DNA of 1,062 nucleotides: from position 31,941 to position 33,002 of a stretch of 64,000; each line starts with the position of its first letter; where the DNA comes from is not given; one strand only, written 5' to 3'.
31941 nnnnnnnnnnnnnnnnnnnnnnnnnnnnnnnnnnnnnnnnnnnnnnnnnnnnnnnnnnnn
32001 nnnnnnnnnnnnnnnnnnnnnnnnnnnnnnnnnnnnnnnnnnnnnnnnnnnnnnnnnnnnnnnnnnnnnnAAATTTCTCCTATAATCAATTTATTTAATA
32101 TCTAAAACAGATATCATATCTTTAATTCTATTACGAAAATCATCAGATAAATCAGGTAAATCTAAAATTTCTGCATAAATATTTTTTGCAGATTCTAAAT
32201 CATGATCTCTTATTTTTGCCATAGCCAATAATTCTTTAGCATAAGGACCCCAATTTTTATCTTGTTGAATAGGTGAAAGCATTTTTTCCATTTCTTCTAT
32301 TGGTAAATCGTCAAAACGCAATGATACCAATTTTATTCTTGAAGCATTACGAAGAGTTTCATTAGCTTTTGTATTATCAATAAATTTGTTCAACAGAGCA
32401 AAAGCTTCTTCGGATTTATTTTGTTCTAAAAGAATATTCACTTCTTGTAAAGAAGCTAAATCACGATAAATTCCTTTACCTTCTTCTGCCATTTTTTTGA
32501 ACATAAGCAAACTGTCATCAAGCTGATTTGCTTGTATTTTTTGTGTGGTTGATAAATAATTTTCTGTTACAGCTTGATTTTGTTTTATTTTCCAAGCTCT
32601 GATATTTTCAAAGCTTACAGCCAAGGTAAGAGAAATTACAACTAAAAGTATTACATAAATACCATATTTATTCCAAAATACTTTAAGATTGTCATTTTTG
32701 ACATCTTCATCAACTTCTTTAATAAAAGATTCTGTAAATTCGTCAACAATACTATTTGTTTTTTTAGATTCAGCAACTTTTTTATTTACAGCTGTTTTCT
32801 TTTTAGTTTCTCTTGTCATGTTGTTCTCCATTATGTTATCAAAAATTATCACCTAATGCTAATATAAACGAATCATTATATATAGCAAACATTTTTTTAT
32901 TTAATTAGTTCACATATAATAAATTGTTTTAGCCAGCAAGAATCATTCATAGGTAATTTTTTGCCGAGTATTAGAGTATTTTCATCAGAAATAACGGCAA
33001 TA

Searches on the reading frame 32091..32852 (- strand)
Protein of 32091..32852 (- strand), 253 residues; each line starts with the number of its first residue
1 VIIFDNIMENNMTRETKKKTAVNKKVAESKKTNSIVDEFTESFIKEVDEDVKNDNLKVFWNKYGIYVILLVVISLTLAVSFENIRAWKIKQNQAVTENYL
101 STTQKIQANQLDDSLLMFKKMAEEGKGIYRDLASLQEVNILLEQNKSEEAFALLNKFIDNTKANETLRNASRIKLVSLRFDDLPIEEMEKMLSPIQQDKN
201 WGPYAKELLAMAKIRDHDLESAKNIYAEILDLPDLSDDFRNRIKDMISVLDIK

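Call 16: search_protein_families(library=pfam, proteins=[window:32091-32852:-], max_evalue=0.001)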
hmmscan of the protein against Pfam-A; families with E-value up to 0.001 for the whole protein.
window:32091-32852:- (253 aa): 2 families
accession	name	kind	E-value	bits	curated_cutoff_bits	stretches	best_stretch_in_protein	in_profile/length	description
PF09976.15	TPR_21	-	1.7e-13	51.2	25.5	1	57-228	1-171/193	Tetratricopeptide repeat-like domain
PF10858.15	DUF2659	-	1.2e-05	25.5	27.7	1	44-244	5-210/216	Protein of unknown function (DUF2659)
